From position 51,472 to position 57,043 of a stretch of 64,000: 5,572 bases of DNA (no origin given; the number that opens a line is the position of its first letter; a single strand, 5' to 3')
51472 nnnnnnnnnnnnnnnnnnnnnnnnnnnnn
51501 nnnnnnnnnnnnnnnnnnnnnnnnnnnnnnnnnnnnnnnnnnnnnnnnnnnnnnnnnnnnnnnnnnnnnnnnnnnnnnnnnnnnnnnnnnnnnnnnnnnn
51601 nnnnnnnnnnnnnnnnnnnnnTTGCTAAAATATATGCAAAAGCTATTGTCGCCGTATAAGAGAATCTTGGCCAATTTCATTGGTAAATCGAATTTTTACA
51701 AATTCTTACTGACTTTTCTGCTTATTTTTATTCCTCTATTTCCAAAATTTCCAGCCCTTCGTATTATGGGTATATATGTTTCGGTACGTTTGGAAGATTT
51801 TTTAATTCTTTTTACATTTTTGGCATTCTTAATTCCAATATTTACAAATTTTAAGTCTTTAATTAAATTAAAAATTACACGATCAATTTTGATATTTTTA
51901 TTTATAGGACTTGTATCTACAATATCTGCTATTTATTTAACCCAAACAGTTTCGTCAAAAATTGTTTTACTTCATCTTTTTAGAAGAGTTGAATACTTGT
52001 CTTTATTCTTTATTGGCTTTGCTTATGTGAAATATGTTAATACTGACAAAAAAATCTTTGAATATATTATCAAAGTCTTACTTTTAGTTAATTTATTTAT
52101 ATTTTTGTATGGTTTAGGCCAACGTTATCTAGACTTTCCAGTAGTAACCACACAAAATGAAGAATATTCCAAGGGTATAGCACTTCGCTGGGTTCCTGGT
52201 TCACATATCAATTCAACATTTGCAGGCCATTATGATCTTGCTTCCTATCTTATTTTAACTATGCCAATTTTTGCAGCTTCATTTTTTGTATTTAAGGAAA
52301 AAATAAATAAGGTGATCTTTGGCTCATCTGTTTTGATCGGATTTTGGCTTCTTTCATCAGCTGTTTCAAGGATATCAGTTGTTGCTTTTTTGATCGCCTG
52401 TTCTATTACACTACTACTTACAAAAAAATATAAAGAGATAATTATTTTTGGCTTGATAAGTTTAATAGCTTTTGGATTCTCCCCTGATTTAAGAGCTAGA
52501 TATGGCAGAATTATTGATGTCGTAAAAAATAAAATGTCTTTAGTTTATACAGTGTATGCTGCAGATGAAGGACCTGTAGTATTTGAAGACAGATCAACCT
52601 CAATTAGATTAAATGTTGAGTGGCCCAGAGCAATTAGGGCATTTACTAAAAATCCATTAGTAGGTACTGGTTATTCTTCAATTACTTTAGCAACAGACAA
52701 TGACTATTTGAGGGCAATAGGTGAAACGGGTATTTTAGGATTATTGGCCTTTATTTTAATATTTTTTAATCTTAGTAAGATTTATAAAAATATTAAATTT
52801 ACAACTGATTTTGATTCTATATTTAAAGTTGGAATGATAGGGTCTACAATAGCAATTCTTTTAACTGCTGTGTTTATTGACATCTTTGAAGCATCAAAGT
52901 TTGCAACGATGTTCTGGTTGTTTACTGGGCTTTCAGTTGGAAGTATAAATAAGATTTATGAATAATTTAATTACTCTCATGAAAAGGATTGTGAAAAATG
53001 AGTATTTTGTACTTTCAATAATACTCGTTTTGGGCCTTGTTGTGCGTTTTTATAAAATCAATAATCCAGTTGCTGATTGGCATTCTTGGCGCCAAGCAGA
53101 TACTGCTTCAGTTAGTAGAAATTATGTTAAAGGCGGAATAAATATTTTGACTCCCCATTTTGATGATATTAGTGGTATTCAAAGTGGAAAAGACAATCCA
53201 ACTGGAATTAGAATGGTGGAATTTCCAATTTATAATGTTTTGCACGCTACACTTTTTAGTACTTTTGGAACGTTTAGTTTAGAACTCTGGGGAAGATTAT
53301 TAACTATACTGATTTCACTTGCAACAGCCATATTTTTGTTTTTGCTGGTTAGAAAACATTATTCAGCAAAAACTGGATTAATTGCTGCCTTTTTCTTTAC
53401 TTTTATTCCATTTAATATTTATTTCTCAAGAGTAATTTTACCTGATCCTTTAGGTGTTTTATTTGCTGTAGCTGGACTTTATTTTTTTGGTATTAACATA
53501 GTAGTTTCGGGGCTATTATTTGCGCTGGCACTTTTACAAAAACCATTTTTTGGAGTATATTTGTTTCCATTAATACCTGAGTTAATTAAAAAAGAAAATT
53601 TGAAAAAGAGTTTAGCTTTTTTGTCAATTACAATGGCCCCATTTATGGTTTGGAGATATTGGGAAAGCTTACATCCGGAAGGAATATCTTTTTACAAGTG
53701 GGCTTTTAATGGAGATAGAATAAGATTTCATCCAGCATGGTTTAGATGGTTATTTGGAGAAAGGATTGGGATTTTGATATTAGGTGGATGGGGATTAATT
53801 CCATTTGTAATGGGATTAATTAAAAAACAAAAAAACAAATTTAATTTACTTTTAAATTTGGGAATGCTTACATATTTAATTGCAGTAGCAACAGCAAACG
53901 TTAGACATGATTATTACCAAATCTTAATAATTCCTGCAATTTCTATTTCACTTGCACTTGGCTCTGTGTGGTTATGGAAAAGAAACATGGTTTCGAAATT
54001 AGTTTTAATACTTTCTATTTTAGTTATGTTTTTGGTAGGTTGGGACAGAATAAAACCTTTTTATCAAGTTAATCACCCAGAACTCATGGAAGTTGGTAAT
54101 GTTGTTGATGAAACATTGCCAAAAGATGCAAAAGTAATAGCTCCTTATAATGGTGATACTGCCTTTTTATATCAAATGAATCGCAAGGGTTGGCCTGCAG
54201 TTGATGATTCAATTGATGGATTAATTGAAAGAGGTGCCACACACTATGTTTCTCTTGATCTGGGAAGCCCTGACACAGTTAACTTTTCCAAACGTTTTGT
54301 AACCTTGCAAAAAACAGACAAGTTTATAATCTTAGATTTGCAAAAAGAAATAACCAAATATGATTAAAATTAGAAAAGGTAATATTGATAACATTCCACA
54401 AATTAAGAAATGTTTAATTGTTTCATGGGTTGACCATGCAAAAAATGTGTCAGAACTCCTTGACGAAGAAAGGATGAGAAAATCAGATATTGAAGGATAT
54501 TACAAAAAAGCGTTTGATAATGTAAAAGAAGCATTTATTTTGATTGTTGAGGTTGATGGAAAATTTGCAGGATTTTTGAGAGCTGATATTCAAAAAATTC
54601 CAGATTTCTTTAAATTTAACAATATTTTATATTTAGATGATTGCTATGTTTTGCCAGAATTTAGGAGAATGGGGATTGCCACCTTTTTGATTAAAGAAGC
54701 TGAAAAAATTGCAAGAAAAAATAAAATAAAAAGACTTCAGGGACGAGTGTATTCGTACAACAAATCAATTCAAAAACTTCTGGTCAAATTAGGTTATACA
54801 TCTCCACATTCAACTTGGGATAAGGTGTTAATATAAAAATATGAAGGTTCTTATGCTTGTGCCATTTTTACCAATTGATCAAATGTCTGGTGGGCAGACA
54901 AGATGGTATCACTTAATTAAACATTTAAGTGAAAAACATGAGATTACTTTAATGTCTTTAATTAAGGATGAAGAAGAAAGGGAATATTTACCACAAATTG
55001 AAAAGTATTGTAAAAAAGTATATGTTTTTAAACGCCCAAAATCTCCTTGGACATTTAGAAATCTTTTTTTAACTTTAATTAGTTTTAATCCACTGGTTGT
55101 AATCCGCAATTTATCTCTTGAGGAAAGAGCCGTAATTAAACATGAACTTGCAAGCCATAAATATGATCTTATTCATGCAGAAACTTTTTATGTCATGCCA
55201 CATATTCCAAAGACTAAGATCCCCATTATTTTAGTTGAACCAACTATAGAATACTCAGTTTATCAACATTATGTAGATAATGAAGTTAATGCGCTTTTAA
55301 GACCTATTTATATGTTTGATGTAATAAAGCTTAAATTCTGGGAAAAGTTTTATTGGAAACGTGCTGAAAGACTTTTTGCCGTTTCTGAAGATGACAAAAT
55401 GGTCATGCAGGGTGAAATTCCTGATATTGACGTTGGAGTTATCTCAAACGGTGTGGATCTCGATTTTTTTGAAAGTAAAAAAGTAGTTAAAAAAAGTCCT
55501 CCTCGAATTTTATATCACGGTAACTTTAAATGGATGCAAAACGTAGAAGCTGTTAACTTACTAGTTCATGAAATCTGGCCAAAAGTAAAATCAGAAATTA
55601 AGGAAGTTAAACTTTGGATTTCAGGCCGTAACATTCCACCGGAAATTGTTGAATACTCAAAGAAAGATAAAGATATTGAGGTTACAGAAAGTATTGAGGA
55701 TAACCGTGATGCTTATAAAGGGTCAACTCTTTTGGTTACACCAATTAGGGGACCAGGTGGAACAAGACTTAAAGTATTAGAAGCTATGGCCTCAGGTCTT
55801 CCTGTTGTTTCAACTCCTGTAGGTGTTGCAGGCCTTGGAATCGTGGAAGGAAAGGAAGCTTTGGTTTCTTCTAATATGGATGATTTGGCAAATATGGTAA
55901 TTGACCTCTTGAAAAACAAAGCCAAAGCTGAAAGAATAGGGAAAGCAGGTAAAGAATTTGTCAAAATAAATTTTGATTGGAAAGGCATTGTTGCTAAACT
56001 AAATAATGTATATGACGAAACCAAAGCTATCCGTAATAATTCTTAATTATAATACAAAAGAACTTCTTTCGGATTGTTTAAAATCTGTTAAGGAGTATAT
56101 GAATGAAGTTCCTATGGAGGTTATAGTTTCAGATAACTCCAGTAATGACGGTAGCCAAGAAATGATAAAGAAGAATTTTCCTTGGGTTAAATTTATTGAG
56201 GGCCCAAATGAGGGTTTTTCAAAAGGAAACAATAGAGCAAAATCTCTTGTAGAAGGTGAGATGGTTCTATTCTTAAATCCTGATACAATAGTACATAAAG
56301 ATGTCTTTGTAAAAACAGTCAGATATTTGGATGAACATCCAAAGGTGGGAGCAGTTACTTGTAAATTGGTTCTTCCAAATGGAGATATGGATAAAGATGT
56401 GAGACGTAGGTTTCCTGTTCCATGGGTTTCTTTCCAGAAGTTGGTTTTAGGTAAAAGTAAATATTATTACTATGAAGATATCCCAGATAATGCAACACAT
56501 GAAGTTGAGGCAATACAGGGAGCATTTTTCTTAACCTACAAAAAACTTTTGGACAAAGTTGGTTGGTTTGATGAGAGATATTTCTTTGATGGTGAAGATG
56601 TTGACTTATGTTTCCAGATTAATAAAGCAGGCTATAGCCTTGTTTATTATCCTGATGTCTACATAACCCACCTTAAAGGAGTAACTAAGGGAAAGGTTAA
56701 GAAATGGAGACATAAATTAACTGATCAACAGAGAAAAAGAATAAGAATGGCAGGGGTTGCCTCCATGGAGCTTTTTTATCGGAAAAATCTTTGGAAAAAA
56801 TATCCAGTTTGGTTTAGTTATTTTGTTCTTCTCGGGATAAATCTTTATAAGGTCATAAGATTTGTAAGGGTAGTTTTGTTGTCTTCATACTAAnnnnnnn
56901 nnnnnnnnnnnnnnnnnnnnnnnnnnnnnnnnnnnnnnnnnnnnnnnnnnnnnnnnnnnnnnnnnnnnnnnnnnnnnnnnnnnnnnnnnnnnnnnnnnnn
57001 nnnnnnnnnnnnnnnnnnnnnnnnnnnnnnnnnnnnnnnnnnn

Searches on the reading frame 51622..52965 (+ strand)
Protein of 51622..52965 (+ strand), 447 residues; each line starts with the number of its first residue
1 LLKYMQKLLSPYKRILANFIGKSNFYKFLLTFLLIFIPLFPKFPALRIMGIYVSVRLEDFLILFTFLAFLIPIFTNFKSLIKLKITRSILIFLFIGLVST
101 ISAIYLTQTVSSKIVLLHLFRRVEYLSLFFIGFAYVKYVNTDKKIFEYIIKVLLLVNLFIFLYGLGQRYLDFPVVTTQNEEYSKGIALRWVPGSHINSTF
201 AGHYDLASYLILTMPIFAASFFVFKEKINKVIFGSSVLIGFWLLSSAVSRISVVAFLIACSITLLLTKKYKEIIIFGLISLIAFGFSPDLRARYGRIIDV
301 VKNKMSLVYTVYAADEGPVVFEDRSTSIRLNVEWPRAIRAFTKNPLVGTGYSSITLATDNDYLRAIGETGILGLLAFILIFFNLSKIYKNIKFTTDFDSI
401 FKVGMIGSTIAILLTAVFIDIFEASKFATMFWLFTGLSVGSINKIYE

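Call 54: search_protein_families(library=pfam, proteins=[window:51622-52965:+], max_evalue=0.0001)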
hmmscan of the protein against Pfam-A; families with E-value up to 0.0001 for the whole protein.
window:51622-52965:+ (447 aa): 1 family
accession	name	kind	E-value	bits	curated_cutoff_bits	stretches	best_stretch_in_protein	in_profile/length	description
PF04932.20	Wzy_C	-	3.2e-12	46.9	31.7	1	237-378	3-149/149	O-Antigen ligase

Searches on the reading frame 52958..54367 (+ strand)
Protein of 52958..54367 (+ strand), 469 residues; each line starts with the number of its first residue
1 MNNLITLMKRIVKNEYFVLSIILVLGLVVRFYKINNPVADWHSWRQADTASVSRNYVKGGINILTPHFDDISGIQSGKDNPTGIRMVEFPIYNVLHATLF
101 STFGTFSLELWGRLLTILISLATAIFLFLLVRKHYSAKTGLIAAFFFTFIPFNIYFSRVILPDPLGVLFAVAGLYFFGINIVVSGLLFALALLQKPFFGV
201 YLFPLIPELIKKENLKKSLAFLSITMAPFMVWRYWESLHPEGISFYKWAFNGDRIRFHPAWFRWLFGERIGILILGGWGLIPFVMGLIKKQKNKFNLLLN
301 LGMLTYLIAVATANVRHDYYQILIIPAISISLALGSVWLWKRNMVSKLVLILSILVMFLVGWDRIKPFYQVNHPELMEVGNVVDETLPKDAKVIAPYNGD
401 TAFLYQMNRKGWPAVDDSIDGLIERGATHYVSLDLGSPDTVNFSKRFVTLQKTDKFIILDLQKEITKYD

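Call 54: search_protein_families(library=pfam, proteins=[window:52958-54367:+], max_evalue=0.0001)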
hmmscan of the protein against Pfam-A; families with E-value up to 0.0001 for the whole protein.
window:52958-54367:+ (469 aa): 2 families
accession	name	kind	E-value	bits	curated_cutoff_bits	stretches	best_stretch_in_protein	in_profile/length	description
PF13231.12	PMT_2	-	5.9e-06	27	26.1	1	109-235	21-160/160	Dolichyl-phosphate-mannose-protein mannosyltransferase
PF02366.24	PMT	-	7e-05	22.9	22.7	1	21-177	2-151/245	Dolichyl-phosphate-mannose-protein mannosyltransferase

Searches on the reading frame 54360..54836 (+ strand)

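Call 54: search_protein_families(library=pfam, proteins=[window:54360-54836:+], max_evalue=0.0001)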
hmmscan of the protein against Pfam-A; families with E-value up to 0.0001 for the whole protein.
window:54360-54836:+ (158 aa): 3 families
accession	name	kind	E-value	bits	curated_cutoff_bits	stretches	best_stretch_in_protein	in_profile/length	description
PF00583.31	Acetyltransf_1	-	6.6e-15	55.8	20.7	1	41-146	16-116/116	Acetyltransferase (GNAT) family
PF13508.13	Acetyltransf_7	-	2.5e-09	37.8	27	1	58-147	3-83/84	Acetyltransferase (GNAT) domain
PF13673.13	Acetyltransf_10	-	1.5e-05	25.4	23.6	1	51-145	25-106/128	Acetyltransferase (GNAT) domain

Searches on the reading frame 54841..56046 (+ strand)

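Call 54: search_protein_families(library=pfam, proteins=[window:54841-56046:+], max_evalue=0.0001)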
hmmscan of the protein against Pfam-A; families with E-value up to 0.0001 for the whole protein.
window:54841-56046:+ (401 aa): 4 families
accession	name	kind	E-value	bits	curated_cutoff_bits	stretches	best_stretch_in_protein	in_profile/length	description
PF13692.12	Glyco_trans_1_4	-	2e-23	83.6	27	1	221-359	2-142/142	Glycosyl transferases group 1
PF00534.26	Glycos_transf_1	-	7.9e-14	52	26.4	1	213-372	8-171/172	Glycosyl transferases group 1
PF13439.12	Glyco_transf_4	-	1.6e-10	41.7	28.5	1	16-208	2-169/170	Glycosyltransferase Family 4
PF13524.12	Glyco_trans_1_2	-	1.6e-08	35.1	25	1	285-387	35-142/144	Glycosyl transferase-like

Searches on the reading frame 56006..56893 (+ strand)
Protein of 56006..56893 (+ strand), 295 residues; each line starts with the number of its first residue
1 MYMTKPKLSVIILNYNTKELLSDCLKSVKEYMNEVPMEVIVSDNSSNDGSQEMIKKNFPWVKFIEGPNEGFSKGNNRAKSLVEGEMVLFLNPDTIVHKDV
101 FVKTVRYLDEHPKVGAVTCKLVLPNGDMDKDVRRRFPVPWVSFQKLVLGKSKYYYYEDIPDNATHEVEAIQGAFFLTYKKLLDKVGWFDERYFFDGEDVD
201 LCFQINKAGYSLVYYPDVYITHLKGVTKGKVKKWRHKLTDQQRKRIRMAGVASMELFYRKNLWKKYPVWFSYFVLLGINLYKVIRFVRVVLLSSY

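Call 54: search_protein_families(library=pfam, proteins=[window:56006-56893:+], max_evalue=0.0001)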
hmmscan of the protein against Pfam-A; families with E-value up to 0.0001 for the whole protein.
window:56006-56893:+ (295 aa): 5 families
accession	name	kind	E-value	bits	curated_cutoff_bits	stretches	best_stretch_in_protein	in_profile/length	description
PF13641.12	Glyco_tranf_2_3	-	2.2e-20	74.1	27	1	6-227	1-216/230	Glycosyltransferase like family 2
PF00535.33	Glycos_transf_2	-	9.3e-19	68.4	23.3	1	9-155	1-137/168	Glycosyl transferase family 2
PF13632.12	Glyco_trans_2_3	-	3.1e-11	43.9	27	1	87-280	2-182/198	Glycosyl transferase family group 2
PF10111.15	Glyco_tranf_2_2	-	1.3e-06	28.6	27.3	1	9-213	1-207/276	Glycosyltransferase like family 2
PF13712.12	Glyco_tranf_2_5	-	2e-05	24.8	27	1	72-227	42-194/210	Glycosyltransferase like family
